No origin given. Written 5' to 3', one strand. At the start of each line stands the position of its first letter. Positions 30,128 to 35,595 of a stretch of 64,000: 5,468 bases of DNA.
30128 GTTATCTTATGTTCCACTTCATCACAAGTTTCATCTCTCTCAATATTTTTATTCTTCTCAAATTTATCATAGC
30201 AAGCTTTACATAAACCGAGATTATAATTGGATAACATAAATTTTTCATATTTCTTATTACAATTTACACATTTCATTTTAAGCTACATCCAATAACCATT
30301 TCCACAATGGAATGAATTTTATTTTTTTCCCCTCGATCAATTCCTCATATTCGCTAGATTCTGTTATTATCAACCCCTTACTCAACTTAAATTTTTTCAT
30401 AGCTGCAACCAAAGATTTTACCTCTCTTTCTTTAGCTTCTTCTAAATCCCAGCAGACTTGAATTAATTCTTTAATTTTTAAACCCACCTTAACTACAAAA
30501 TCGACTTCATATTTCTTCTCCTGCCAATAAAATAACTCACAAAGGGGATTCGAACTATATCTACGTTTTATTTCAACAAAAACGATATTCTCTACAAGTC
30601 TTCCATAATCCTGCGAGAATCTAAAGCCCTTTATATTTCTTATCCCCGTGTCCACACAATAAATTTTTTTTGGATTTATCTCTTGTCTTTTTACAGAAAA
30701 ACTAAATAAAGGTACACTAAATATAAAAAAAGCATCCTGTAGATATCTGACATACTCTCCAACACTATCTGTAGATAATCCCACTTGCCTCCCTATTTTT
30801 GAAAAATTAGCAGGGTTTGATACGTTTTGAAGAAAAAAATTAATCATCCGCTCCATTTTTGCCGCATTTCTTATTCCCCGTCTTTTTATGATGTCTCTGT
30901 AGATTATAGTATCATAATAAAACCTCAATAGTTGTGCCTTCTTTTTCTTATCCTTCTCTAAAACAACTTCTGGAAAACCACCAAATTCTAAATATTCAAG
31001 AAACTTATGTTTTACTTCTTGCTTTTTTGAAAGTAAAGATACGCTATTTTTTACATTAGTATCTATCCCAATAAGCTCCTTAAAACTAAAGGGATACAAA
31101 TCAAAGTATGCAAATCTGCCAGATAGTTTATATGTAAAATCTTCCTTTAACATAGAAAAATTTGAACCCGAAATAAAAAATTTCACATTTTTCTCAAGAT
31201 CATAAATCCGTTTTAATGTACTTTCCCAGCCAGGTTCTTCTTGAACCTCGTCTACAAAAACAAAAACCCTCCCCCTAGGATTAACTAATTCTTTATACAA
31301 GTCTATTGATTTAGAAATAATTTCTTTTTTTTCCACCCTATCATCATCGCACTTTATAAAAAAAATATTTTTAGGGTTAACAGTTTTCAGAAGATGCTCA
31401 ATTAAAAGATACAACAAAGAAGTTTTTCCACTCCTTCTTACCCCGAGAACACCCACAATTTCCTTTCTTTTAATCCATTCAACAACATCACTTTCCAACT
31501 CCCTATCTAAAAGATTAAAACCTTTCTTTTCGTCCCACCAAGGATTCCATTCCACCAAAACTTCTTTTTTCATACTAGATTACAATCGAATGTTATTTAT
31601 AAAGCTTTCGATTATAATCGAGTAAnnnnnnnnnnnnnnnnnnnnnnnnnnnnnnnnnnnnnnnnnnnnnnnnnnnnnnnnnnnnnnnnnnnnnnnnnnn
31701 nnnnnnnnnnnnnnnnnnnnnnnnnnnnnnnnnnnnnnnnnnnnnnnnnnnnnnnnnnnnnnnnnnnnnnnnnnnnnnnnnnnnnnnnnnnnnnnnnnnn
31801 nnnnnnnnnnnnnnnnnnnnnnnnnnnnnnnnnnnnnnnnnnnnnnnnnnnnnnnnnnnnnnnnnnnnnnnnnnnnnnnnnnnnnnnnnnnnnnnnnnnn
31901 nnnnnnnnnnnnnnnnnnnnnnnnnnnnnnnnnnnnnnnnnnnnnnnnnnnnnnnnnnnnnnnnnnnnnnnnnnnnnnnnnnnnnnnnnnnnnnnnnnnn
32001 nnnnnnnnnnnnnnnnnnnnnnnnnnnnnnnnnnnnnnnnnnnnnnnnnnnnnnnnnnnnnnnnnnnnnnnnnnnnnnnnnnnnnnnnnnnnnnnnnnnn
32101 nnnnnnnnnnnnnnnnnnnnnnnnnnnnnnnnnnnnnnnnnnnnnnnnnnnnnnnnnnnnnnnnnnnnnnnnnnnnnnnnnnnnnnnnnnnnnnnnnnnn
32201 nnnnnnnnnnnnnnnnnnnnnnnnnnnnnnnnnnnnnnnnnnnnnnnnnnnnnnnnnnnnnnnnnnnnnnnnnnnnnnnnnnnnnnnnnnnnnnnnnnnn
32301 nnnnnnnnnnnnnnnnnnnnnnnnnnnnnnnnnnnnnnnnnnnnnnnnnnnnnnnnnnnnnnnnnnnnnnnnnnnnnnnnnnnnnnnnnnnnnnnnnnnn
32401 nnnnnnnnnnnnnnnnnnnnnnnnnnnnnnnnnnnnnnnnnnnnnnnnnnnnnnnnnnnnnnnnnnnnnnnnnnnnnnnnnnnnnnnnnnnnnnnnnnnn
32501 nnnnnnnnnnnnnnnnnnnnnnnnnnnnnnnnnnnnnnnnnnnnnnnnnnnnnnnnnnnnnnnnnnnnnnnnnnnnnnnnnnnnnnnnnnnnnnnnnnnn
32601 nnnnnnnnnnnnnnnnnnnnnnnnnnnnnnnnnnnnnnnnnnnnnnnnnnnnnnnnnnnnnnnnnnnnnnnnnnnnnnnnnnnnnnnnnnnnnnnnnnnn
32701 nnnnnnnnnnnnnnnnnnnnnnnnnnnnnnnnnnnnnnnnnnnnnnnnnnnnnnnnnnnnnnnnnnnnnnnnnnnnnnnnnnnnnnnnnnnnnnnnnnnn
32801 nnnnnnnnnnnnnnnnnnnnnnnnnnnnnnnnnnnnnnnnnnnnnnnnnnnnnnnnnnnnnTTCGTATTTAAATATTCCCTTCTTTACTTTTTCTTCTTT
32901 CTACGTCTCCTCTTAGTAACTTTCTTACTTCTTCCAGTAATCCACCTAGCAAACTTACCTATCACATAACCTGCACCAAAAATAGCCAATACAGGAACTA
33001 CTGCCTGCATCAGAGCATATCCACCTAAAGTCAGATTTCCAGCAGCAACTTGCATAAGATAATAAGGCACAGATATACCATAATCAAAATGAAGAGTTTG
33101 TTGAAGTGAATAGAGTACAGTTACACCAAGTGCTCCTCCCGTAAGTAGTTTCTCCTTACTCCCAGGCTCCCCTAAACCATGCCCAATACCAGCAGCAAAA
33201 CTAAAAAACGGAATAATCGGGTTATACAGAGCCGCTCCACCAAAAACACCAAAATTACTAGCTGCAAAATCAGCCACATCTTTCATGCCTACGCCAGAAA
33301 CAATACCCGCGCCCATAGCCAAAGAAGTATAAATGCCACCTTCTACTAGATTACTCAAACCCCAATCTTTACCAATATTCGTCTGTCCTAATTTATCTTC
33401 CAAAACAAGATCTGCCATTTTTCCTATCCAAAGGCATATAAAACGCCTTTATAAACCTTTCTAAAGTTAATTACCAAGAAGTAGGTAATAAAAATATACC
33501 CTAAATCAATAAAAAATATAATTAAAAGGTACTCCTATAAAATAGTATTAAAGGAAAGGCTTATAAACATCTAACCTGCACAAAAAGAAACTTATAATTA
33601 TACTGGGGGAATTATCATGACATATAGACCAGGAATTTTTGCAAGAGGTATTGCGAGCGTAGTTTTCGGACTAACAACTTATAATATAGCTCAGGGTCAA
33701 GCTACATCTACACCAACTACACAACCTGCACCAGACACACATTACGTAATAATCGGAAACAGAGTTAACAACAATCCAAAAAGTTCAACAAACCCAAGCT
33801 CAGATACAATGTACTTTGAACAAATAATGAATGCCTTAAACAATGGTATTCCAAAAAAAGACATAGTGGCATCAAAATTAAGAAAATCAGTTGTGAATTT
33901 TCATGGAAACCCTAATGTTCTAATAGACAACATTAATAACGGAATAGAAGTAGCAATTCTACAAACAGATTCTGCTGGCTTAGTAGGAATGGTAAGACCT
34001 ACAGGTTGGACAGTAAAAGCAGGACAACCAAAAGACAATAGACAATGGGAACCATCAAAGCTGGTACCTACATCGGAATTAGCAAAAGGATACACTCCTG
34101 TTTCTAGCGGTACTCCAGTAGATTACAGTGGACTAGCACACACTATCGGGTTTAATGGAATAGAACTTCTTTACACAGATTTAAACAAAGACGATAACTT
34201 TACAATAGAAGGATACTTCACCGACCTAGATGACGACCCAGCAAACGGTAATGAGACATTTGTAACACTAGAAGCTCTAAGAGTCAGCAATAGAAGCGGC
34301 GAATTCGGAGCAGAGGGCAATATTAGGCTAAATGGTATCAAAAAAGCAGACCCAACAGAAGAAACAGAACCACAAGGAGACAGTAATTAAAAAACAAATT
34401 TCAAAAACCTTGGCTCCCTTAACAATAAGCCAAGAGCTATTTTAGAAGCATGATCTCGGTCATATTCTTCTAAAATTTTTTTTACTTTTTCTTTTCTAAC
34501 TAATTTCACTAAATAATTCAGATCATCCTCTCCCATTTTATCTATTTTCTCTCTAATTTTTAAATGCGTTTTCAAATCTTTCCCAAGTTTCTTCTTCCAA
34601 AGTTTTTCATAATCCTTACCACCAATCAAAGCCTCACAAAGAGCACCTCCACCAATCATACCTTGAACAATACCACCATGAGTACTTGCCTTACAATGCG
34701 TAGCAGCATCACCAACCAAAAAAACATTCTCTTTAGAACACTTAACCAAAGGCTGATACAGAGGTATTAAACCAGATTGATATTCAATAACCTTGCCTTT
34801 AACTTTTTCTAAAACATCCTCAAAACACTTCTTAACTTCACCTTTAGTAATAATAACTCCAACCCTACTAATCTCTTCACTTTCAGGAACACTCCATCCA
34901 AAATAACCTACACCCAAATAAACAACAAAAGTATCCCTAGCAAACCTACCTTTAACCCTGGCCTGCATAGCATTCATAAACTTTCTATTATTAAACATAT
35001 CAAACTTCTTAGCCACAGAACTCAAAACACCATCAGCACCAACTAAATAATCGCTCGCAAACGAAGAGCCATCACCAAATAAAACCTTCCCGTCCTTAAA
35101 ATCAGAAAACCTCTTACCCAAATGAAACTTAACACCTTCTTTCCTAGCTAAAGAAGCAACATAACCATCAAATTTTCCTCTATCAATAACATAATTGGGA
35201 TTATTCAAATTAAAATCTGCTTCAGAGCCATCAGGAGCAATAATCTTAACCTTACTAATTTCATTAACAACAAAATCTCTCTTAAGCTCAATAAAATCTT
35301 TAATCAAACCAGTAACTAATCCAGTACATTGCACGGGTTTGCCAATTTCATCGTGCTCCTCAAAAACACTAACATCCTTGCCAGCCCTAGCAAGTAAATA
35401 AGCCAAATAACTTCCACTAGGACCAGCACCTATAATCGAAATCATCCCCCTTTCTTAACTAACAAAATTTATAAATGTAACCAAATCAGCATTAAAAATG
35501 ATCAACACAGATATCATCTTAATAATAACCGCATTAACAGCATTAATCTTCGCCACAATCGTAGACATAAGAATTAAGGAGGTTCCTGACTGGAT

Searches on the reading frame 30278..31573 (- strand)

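Call 89: search_protein_families(library=pfam, proteins=[window:30278-31573:-], max_evalue=0.00001)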
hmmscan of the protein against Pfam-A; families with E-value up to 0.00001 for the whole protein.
window:30278-31573:- (431 aa): 3 families
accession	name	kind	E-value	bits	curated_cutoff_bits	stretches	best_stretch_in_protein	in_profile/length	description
PF13173.12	AAA_14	-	9.9e-32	110.1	27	1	37-167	2-128/129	AAA domain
PF13635.12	DUF4143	-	6.6e-25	88.2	28.1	1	226-373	2-157/160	Domain of unknown function (DUF4143)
PF01637.24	ATPase_2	-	2.2e-06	28.1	33.2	0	22-83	2-65/225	ATPase domain predominantly from Archaea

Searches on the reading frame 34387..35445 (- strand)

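Call 89: search_protein_families(library=pfam, proteins=[window:34387-35445:-], max_evalue=0.00001)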
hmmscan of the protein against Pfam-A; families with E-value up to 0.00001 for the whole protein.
window:34387-35445:- (352 aa): 5 families
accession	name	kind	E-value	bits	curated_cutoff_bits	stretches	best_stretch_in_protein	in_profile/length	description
PF01494.25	FAD_binding_3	-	1.5e-10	41.2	22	0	3-33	5-35/349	FAD binding domain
PF13450.12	NAD_binding_8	-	4.2e-09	37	21.9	1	4-35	1-32/68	NAD(P)-binding Rossmann-like domain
PF01266.30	DAO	-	3.1e-07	30.7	27.9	0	3-50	3-48/353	FAD dependent oxidoreductase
PF07992.20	Pyr_redox_2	-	8.1e-07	29.2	26.1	0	3-35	146-178/291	Pyridine nucleotide-disulphide oxidoreductase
PF00070.33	Pyr_redox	-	9.5e-06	26.5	22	0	3-35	3-35/82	Pyridine nucleotide-disulphide oxidoreductase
